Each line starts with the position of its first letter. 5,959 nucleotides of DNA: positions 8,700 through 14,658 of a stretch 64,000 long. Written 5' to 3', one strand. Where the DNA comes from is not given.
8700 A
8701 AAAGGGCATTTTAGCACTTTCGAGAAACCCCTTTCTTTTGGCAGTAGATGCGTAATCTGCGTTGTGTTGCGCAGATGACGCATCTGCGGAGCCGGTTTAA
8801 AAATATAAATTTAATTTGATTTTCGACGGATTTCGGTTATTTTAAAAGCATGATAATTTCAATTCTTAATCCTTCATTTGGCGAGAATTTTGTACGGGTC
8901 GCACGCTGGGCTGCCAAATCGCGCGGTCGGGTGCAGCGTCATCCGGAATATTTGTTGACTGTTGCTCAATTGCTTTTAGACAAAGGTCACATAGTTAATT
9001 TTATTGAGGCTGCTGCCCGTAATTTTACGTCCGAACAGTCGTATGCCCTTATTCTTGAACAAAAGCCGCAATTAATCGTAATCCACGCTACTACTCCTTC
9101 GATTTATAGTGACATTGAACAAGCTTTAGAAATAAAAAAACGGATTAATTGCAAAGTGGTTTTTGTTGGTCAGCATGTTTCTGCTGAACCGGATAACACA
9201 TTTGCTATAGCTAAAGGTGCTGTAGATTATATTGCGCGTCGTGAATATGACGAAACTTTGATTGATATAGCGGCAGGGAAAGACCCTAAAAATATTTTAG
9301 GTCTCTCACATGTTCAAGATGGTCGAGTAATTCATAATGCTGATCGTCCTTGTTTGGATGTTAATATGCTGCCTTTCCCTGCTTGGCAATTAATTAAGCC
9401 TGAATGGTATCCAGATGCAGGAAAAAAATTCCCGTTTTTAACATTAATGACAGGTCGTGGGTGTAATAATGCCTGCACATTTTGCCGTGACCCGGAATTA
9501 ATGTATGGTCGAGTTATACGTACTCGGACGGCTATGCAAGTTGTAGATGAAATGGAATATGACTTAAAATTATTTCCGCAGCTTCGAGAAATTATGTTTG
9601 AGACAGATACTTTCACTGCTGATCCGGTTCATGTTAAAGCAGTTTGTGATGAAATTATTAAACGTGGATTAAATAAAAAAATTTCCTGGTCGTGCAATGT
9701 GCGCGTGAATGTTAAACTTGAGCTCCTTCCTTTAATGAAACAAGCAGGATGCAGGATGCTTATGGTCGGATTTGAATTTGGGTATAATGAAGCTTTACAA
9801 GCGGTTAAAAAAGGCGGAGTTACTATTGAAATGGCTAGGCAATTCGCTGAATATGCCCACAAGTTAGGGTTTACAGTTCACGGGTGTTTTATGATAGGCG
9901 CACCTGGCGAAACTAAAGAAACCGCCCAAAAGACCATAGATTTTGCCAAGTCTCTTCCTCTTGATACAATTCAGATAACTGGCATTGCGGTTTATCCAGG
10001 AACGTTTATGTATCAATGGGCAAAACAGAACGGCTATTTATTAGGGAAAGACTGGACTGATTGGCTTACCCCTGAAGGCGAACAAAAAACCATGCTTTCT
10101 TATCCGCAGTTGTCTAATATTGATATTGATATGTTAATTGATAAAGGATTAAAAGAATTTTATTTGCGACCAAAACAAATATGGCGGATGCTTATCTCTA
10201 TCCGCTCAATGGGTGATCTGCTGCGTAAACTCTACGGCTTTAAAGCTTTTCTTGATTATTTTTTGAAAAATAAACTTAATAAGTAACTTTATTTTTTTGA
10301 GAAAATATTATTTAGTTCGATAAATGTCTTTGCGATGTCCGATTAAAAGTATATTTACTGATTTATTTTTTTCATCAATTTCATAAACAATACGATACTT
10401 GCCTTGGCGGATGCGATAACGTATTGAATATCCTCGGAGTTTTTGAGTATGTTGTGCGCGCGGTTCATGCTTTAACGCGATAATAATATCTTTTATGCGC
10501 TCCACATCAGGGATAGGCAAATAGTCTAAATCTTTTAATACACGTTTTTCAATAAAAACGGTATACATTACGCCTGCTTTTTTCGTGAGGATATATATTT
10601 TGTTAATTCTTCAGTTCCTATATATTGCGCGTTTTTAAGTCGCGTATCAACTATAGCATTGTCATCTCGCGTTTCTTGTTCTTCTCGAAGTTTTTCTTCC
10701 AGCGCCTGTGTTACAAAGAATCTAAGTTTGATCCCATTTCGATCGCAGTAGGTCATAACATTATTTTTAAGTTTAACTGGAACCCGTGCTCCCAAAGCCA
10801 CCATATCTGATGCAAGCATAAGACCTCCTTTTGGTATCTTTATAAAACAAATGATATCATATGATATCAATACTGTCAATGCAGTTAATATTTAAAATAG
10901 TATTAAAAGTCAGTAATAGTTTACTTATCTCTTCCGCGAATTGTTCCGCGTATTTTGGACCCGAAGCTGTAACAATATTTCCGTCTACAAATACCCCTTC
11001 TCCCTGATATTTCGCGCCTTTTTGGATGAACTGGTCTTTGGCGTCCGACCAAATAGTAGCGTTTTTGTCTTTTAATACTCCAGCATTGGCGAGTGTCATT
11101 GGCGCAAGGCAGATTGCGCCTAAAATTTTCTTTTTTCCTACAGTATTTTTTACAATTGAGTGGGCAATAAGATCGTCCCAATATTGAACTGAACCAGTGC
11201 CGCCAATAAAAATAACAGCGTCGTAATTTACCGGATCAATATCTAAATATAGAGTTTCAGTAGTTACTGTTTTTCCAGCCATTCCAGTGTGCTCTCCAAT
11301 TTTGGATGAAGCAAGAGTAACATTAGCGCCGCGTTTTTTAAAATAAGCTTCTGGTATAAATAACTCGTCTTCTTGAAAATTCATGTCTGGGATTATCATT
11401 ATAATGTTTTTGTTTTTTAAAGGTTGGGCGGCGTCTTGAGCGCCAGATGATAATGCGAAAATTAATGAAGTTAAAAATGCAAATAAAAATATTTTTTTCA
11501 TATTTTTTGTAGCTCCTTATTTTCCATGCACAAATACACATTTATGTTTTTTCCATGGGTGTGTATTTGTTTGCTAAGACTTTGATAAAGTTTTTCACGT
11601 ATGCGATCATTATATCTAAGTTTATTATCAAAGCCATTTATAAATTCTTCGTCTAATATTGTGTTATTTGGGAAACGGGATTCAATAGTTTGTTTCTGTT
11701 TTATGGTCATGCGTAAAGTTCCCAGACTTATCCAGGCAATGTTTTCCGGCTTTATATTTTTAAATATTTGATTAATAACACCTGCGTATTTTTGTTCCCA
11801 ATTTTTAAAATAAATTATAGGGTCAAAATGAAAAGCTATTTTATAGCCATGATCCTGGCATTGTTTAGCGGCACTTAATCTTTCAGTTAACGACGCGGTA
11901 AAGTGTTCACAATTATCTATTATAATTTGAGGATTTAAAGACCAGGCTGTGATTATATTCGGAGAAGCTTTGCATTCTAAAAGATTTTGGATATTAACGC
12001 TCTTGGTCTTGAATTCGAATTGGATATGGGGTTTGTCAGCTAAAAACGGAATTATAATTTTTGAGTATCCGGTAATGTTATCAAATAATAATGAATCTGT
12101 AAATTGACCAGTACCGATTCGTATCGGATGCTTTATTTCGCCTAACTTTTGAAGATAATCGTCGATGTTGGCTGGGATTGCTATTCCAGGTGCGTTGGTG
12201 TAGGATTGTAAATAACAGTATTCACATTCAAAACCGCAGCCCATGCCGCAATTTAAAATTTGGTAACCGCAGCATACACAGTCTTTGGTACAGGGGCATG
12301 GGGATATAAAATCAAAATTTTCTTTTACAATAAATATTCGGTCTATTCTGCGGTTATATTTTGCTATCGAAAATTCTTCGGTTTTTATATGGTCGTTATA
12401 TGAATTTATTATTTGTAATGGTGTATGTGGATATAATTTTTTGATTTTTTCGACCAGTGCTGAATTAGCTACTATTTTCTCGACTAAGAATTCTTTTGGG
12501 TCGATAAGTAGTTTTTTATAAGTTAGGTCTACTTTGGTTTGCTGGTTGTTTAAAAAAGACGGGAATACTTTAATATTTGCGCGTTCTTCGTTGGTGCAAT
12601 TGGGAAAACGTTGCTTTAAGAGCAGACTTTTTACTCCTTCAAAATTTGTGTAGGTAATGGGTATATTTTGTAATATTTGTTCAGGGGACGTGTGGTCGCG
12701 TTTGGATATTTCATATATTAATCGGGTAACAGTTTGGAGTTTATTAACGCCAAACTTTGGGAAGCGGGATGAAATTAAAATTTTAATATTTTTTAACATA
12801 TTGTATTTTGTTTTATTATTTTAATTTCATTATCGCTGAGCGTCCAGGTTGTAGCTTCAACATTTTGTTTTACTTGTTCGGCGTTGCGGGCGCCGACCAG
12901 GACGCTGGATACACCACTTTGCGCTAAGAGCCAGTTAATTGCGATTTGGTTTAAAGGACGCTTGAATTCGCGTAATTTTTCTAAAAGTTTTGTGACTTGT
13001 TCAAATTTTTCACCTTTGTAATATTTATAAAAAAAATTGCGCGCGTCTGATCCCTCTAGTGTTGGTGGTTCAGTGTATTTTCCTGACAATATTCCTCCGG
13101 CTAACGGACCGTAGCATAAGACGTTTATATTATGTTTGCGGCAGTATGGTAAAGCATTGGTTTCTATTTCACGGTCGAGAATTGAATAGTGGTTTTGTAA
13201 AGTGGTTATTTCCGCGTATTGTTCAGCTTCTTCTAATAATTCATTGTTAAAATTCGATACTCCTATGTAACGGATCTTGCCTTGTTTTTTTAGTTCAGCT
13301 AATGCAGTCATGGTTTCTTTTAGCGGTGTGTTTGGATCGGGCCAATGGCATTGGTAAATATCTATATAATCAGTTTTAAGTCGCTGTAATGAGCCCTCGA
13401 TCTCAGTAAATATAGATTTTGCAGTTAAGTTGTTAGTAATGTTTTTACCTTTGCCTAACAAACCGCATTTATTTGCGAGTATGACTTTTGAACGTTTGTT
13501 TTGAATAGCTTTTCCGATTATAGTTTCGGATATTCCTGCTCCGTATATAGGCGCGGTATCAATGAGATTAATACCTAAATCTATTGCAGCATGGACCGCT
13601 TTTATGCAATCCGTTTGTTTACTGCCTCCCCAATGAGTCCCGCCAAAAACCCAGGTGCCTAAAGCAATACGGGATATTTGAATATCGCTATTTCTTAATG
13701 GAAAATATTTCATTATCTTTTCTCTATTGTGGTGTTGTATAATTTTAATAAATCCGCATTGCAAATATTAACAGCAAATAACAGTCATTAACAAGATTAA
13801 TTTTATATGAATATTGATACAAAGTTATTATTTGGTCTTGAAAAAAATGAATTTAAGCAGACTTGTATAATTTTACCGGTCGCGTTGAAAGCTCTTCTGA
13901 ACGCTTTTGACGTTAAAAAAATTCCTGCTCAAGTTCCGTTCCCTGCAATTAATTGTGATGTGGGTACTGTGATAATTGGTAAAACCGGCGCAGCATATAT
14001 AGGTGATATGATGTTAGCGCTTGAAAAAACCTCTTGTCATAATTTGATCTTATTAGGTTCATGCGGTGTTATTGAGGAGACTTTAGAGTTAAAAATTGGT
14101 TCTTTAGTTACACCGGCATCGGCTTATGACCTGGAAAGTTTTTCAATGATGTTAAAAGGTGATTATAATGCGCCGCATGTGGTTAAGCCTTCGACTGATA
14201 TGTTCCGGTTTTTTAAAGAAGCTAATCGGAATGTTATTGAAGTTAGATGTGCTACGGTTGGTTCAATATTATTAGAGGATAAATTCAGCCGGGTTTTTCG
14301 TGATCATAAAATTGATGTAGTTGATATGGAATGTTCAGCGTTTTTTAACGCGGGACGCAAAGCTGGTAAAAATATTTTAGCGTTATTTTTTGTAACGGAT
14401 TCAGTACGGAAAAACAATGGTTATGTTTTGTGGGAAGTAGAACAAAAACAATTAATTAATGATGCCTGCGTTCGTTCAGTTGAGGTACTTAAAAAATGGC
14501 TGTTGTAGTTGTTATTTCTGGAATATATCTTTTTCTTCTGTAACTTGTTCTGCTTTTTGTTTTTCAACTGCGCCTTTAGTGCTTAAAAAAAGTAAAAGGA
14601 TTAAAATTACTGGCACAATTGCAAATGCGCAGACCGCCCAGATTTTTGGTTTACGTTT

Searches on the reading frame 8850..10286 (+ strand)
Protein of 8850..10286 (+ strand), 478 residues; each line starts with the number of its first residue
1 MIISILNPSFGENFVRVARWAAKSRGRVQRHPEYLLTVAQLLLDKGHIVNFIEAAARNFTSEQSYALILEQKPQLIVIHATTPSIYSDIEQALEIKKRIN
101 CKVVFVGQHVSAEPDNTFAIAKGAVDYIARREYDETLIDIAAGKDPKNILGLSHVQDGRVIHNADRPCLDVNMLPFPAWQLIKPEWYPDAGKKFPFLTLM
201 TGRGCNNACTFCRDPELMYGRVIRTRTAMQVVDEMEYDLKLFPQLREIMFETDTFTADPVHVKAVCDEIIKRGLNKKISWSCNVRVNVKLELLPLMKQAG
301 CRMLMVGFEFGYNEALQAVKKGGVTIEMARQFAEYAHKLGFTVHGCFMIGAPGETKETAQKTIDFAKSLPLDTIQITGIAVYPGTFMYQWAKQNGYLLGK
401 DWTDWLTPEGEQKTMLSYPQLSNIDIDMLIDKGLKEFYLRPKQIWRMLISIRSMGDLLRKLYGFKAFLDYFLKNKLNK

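Call 80: search_protein_families(library=pfam, proteins=[window:8850-10286:+], max_evalue=0.0001)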
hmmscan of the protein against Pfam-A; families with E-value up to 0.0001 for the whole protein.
window:8850-10286:+ (478 aa): 2 families
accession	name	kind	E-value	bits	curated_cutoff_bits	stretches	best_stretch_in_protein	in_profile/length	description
PF04055.27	Radical_SAM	-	2.5e-20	73.8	29.5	1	201-366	3-166/166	Radical SAM superfamily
PF02310.24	B12-binding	-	3.8e-08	33.6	32.1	1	35-138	17-118/121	B12 binding domain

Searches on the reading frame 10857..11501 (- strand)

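Call 80: search_protein_families(library=pfam, proteins=[window:10857-11501:-], max_evalue=0.0001)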
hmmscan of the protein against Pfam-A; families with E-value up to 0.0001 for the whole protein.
window:10857-11501:- (214 aa): 1 family
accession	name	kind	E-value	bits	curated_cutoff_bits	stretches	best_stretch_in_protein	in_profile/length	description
PF01965.30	DJ-1_PfpI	-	2e-35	122.5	26.6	1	33-194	3-164/165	DJ-1/PfpI family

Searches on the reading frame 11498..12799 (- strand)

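Call 50: search_protein_families(library=pfam, proteins=[window:11498-12799:-], max_evalue=0.0001)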
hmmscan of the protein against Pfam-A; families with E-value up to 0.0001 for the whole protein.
window:11498-12799:- (433 aa): 1 family
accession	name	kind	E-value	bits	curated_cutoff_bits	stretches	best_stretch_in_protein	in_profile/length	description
PF20903.3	SPL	-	1.4e-25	90.3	27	1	184-384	83-292/338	Spore photoproduct lyase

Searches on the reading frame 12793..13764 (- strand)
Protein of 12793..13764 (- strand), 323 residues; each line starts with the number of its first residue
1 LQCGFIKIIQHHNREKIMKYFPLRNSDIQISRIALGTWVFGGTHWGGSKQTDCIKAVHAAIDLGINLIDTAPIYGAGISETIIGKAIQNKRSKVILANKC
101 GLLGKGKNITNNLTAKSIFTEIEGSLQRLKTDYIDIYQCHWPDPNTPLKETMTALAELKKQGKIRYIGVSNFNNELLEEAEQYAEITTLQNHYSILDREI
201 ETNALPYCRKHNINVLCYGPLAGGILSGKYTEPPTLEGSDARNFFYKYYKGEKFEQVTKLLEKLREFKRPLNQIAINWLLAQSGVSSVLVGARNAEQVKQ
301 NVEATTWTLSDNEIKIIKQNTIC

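Call 50: search_protein_families(library=pfam, proteins=[window:12793-13764:-], max_evalue=0.0001)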
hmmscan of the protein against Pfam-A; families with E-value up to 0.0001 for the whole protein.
window:12793-13764:- (323 aa): 1 family
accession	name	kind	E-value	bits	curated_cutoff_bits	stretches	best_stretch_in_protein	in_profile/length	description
PF00248.27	Aldo_ket_red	-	1.1e-80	271.3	24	1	32-319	1-288/291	Aldo/keto reductase family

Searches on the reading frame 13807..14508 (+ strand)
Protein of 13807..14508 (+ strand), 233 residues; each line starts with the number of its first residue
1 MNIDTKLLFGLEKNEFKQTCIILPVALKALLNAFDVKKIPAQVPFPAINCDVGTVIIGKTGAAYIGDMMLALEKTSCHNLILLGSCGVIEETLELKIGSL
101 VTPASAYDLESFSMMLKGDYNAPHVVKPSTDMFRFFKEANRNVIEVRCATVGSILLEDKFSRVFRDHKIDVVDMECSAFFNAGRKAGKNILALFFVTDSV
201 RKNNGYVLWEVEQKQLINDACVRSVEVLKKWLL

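Call 80: search_protein_families(library=pfam, proteins=[window:13807-14508:+], max_evalue=0.0001)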
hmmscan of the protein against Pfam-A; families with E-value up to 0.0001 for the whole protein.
window:13807-14508:+ (233 aa): 1 family
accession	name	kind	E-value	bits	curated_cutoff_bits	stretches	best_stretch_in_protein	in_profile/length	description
PF01048.26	PNP_UDP_1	-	8.6e-13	48.7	25.1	1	57-203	51-207/233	Phosphorylase superfamily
